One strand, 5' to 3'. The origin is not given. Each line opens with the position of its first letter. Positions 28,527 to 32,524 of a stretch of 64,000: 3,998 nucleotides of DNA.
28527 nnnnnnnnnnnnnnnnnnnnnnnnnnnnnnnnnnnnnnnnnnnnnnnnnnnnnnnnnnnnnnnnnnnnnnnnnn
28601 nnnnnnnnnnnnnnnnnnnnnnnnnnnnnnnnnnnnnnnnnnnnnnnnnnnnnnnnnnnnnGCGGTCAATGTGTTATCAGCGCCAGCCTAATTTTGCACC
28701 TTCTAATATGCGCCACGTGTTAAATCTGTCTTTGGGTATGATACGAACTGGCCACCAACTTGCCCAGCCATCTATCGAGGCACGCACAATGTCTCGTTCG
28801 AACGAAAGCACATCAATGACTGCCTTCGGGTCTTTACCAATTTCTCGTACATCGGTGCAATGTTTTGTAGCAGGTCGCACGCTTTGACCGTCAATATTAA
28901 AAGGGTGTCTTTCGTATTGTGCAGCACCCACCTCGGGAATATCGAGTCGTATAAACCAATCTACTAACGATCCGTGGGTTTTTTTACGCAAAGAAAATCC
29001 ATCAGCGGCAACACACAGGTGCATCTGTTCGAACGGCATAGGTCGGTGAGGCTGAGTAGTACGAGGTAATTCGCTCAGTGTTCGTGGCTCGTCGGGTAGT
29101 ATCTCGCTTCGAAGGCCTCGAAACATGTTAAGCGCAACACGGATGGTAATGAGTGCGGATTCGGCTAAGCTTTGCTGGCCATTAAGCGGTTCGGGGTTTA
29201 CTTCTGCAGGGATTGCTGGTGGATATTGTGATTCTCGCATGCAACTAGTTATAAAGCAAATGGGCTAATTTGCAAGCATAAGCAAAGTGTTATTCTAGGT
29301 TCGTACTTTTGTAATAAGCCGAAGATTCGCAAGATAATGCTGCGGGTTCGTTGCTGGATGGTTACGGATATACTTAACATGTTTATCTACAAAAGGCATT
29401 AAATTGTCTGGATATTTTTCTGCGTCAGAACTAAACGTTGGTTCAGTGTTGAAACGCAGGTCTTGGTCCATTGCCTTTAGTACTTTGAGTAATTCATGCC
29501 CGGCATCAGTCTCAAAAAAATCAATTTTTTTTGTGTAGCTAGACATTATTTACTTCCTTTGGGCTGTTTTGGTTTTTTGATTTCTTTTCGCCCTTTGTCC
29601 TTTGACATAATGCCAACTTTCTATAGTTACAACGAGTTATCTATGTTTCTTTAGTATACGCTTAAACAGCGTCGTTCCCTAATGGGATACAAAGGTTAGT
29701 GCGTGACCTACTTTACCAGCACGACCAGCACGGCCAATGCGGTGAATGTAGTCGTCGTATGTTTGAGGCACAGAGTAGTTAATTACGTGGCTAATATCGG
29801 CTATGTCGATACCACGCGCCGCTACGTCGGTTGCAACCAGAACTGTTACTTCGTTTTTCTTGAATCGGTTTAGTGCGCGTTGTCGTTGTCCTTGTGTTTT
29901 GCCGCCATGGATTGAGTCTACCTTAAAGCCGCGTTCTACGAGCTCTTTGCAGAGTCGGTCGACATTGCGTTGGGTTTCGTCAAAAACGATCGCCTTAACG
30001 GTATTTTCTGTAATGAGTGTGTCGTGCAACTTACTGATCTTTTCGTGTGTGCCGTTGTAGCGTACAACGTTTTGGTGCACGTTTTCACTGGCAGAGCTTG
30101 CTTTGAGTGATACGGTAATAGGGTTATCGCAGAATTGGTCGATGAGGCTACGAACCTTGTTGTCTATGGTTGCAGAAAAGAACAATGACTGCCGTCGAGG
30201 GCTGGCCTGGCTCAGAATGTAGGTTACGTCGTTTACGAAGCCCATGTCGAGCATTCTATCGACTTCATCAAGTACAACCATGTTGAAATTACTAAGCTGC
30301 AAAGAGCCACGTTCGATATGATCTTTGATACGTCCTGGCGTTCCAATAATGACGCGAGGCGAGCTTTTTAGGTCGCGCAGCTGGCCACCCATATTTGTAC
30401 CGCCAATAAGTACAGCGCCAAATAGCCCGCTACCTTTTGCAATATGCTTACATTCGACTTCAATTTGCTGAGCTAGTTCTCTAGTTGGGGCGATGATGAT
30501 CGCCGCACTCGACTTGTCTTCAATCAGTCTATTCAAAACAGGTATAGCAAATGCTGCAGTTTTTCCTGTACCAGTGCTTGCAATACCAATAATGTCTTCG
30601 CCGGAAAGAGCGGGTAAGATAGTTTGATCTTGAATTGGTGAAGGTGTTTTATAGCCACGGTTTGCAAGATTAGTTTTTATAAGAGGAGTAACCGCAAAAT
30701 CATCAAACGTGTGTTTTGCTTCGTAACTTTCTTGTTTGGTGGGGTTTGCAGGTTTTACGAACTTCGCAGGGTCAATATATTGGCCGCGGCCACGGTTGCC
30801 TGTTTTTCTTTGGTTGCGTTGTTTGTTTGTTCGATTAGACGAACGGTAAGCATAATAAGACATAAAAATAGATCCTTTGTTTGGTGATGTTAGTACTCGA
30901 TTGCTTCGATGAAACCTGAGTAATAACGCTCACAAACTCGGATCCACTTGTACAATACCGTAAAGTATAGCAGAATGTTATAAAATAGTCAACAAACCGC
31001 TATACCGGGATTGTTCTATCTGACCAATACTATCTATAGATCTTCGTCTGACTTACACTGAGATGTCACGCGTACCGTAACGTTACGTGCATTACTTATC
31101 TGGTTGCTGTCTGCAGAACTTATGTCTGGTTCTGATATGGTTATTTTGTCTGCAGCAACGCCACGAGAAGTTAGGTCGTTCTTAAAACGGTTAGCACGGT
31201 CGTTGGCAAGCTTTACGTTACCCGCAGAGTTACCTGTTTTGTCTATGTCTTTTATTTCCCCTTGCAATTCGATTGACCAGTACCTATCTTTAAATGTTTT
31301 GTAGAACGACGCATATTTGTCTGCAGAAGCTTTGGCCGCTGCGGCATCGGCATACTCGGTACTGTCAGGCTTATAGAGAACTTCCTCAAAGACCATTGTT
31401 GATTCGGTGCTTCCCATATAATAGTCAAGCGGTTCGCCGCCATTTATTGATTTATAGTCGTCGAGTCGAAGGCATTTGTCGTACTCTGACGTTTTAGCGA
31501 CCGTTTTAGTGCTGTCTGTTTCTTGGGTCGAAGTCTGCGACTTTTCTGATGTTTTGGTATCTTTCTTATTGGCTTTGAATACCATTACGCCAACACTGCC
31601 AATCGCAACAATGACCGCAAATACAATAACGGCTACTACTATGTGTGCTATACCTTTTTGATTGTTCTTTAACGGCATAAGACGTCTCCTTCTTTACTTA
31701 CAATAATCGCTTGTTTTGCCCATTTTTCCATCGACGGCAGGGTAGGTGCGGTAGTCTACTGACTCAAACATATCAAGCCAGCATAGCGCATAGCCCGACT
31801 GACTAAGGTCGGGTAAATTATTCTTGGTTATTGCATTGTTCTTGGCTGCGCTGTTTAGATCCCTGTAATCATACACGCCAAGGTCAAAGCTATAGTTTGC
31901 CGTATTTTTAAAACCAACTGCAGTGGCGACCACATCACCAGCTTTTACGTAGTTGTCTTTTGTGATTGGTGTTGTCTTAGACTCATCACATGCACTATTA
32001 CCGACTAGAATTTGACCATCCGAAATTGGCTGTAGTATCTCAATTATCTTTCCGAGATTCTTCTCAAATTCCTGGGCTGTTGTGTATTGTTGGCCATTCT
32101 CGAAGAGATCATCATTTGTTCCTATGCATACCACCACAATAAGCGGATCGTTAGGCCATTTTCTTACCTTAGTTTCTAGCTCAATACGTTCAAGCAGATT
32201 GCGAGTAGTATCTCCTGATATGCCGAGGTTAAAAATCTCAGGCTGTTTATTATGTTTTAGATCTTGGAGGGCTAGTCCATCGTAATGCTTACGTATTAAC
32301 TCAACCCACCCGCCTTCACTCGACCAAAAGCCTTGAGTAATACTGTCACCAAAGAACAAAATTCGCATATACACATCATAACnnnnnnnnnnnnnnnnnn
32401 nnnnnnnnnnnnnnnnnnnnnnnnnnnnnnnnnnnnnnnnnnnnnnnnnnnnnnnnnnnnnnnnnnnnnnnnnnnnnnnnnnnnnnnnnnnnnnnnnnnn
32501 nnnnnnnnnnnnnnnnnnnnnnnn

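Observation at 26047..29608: Orphan PafA/Dop (Pup-ligase family) enzyme in a block of unknown genes, with no Pup, proteasome or Mpa nearby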

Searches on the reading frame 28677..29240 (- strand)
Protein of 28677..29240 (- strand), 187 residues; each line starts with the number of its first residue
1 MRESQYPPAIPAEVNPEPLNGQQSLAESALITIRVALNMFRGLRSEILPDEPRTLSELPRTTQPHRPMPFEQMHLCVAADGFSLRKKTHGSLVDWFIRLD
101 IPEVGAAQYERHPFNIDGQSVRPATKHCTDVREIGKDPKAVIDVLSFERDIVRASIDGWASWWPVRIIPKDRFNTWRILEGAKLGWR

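Call 3: search_protein_families(library=pfam, proteins=[window:28677-29240:-], max_evalue=1)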
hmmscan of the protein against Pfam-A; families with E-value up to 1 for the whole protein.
window:28677-29240:- (187 aa): 0 families

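Call 4: search_protein_families(library=ncbifam, proteins=[window:28677-29240:-], max_evalue=1)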
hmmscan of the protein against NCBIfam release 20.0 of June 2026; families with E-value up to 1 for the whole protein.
window:28677-29240:- (187 aa): 0 families

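Call 48: search_protein_families(library=padloc, proteins=[window:28677-29240:-], max_evalue=0.1)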
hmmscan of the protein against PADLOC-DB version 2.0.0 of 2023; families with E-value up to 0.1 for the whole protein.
window:28677-29240:- (187 aa): 0 families

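Call 49: search_protein_families(library=phrogs, proteins=[window:28677-29240:-], max_evalue=0.1)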
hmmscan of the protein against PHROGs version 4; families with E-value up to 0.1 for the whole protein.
window:28677-29240:- (187 aa): 0 families
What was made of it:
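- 28677..29240 (-): p187: lineage-specific ORF, not a conserved partner. No family match (calls 3, 4, 48, 49).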

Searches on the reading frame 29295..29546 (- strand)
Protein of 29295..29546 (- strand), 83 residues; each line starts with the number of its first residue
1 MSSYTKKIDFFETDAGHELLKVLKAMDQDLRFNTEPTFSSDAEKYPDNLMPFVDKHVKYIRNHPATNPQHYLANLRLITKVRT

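Call 3: search_protein_families(library=pfam, proteins=[window:29295-29546:-], max_evalue=1)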
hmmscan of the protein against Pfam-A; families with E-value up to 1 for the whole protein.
window:29295-29546:- (83 aa): 1 family
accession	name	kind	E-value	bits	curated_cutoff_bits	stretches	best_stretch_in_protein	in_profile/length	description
PF12408.13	DUF3666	-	0.17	11.6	25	1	17-30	4-17/47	Ribose-5-phosphate isomerase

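Call 4: search_protein_families(library=ncbifam, proteins=[window:29295-29546:-], max_evalue=1)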
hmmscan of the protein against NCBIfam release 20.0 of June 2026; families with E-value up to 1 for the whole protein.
window:29295-29546:- (83 aa): 0 families

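Call 48: search_protein_families(library=padloc, proteins=[window:29295-29546:-], max_evalue=0.1)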
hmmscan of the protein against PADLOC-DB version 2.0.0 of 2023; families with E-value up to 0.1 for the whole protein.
window:29295-29546:- (83 aa): 0 families

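Call 49: search_protein_families(library=phrogs, proteins=[window:29295-29546:-], max_evalue=0.1)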
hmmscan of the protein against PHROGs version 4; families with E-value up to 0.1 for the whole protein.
window:29295-29546:- (83 aa): 0 families

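Call 56: find_homologous_proteins(query=window:29295-29546:-, max_evalue=0.001)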
Query window:29295-29546:- (83 aa): 24 proteins with E <= 0.001 among 24 candidates.
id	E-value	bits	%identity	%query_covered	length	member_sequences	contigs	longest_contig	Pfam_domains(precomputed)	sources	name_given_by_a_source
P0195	2.9e-49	182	100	100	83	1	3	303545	-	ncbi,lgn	-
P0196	2.2e-40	154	86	100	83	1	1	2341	-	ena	-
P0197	2.6e-28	115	60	99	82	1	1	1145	-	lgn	-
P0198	4.1e-23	99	57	93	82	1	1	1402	-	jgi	jgi:hypothetical protein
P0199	1.0e-22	98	52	99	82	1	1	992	-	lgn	-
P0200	1.5e-21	94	51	99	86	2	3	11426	-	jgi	jgi:hypothetical protein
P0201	4.0e-21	93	49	99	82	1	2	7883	-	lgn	-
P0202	1.6e-20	91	49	99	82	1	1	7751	-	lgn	-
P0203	1.1e-19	88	48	99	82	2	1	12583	-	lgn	-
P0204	2.9e-19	87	48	99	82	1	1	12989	-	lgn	-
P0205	3.0e-19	87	51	98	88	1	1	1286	-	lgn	-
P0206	3.1e-19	87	51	93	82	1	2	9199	-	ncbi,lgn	-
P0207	3.2e-19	86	53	96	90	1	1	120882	-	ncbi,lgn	-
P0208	1.2e-17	81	49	99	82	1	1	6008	-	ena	-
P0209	2.4e-17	80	46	98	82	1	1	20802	-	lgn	-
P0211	4.0e-17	80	51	89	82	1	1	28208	-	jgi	jgi:hypothetical protein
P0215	3.1e-16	77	48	99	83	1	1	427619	-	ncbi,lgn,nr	ncbi:MAG: hypothetical protein JWN38_260 [Candidatus Saccharibacteria bacterium]|nr:hypothetical pro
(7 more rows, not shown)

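Call 57: find_encoding_contigs(protein=P0215, flank=10000, max_places=1)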
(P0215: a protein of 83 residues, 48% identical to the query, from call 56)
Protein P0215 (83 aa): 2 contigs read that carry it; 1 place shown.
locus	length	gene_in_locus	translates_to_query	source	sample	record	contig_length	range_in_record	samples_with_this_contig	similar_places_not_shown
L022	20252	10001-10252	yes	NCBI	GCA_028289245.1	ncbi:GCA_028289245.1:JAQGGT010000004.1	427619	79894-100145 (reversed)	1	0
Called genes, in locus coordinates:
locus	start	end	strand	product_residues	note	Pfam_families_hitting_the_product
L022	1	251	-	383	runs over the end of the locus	PF13439:Glyco_transf_4, PF13579:Glyco_trans_4_4, PF20706:GT4-conflict (weak), PF00534:Glycos_transf_1, PF13692:Glyco_trans_1_4, PF13524:Glyco_trans_1_2 (weak)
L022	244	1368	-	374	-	PF13439:Glyco_transf_4, PF13579:Glyco_trans_4_4, PF20706:GT4-conflict, PF00534:Glycos_transf_1, PF13692:Glyco_trans_1_4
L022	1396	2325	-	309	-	-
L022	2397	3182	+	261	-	PF02557:VanY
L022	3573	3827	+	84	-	-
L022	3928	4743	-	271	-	-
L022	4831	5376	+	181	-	-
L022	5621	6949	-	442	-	-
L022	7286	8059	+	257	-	-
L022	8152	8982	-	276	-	PF01978:TrmB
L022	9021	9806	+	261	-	-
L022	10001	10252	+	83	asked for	-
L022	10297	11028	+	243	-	-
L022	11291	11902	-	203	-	-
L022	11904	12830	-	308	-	-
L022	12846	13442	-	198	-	-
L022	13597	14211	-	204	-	-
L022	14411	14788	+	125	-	-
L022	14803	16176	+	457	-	-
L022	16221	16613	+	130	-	-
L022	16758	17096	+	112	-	-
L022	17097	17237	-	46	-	-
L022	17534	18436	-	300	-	-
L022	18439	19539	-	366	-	-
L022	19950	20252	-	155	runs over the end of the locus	-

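Call 58: find_encoding_contigs(protein=P0207, flank=10000, max_places=1)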
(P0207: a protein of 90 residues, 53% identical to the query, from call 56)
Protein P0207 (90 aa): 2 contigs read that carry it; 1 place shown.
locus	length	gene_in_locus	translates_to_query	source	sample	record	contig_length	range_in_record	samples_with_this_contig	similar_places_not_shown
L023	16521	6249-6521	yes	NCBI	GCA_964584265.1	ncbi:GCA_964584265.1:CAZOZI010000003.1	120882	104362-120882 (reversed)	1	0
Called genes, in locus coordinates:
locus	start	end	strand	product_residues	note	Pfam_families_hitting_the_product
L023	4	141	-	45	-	-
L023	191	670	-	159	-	PF01471:PG_binding_1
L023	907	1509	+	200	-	-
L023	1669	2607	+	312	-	-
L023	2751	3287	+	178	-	-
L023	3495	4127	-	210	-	PF02589:LUD_dom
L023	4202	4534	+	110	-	PF01638:HxlR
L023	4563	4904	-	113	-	-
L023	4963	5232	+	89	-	-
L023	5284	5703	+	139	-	PF09391:DUF2000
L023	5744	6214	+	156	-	PF00190:Cupin_1 (weak), PF02311:AraC_binding (weak), PF07883:Cupin_2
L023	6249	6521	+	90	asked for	-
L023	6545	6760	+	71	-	-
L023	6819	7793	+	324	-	PF00800:PDT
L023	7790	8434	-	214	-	PF00027:cNMP_binding, PF13545:HTH_Crp_2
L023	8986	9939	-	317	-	PF08240:ADH_N, PF00107:ADH_zinc_N, PF13602:ADH_zinc_N_2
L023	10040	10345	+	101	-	-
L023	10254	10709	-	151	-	PF04977:DivIC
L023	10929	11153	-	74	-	-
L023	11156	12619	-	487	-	PF01207:Dus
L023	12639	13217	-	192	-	-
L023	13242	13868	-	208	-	-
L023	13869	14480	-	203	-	PF04199:Cyclase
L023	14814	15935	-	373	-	PF12679:ABC2_membrane_2, PF12698:ABC2_membrane_3, PF01061:ABC2_membrane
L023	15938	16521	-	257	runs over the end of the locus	PF02463:SMC_N (weak), PF13476:AAA_23 (faint), PF13175:AAA_15 (faint), PF00005:ABC_tran, PF13304:AAA_21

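Call 59: find_encoding_contigs(protein=P0211, flank=10000, max_places=1)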
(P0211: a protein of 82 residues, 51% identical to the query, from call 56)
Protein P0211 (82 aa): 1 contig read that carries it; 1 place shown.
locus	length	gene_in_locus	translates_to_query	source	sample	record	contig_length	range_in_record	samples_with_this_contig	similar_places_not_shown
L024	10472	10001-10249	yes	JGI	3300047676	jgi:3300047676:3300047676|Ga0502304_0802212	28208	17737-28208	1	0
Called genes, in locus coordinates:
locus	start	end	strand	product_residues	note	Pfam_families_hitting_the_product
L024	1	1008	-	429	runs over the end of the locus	PF01225:Mur_ligase, PF08245:Mur_ligase_M, PF02875:Mur_ligase_C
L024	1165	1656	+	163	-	-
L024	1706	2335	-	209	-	-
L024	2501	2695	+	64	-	-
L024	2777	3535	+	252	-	PF02463:SMC_N (faint), PF13175:AAA_15 (faint), PF00005:ABC_tran, PF13304:AAA_21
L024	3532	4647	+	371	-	PF12698:ABC2_membrane_3, PF01061:ABC2_membrane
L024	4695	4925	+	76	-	-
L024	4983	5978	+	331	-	-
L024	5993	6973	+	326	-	PF01207:Dus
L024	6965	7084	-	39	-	-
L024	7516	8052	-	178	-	-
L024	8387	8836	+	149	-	PF04977:DivIC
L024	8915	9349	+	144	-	-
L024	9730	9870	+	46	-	-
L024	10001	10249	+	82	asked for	-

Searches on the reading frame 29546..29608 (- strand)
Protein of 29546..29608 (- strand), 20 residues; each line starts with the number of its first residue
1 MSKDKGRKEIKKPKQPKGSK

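Call 81: search_protein_families(library=pfam, proteins=[window:29546-29608:-], max_evalue=0.01)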
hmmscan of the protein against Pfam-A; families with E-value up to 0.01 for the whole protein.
window:29546-29608:- (20 aa): 0 families

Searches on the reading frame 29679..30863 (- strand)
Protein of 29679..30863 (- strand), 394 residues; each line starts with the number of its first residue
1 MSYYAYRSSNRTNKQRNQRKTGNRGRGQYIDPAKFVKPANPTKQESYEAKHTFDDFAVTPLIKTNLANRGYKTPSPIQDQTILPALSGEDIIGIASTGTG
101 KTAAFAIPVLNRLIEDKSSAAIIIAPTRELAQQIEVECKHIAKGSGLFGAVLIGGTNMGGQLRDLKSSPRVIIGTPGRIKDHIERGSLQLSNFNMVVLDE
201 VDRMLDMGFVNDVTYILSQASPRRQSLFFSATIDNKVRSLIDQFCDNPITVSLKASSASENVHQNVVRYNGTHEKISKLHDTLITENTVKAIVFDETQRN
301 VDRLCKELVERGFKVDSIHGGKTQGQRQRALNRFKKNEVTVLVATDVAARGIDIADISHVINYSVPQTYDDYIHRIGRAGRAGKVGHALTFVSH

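Call 3: search_protein_families(library=pfam, proteins=[window:29679-30863:-], max_evalue=1)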
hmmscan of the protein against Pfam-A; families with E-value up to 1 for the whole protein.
window:29679-30863:- (394 aa): 10 families
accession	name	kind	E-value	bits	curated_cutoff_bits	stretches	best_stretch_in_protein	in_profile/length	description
PF00270.35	DEAD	-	3.3e-47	160.8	26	1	75-238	1-165/167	DEAD/DEAH box helicase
PF00271.37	Helicase_C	-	7.9e-34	116.7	23.5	1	274-383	1-110/110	Helicase conserved C-terminal domain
PF04851.21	ResIII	-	2e-08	34.7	22.5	1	95-233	30-162/164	Type III restriction enzyme, res subunit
PF14617.12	CMS1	-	0.0017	18.2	35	1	171-200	178-207/250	U3-containing 90S pre-ribosomal complex subunit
PF01177.27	Asp_Glu_race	-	0.006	16.8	31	0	257-315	118-177/211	Asp/Glu/Hydantoin racemase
PF22590.2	Cas3-like_C_2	-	0.012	16.4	27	1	297-382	15-104/106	CRISPR-associated nuclease/helicase Cas3, C-terminal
PF03237.21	Terminase_6N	-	0.02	15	22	1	95-134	4-44/215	Terminase large subunit, T4likevirus-type, N-terminal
PF16203.11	ERCC3_RAD25_C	-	0.021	14.5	27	1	313-382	80-151/248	ERCC3/RAD25/XPB C-terminal helicase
PF13604.12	AAA_30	-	0.052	13.7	27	1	86-142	14-74/191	AAA domain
PF13245.12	AAA_19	-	0.11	13.1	25.1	1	85-201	8-99/134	AAA domain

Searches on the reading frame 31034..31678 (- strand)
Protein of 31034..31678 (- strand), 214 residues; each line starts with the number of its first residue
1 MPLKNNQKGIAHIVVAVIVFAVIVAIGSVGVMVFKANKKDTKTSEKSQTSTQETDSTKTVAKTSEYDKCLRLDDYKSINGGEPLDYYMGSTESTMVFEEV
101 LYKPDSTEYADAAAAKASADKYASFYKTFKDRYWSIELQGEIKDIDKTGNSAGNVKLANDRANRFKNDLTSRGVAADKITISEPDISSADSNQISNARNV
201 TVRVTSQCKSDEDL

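Call 28: search_protein_families(library=pfam, proteins=[window:31034-31678:-], max_evalue=0.001)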
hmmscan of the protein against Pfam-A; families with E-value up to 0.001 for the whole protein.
window:31034-31678:- (214 aa): 1 family
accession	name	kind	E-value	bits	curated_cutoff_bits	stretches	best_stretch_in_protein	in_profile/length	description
PF00691.25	OmpA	-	3.7e-05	24.4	27.2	1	113-181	11-76/98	OmpA family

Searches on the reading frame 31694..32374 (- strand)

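Call 28: search_protein_families(library=pfam, proteins=[window:31694-32374:-], max_evalue=0.001)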
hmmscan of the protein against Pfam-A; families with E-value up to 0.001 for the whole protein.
window:31694-32374:- (226 aa): 2 families
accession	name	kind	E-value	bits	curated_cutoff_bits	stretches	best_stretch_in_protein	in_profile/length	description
PF13472.12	Lipase_GDSL_2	-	3.3e-14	54.2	32.9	1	7-123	1-106/178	GDSL-like Lipase/Acylhydrolase family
PF00657.28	Lipase_GDSL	-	4.2e-12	47.1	23.6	1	5-114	1-110/208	GDSL-like Lipase/Acylhydrolase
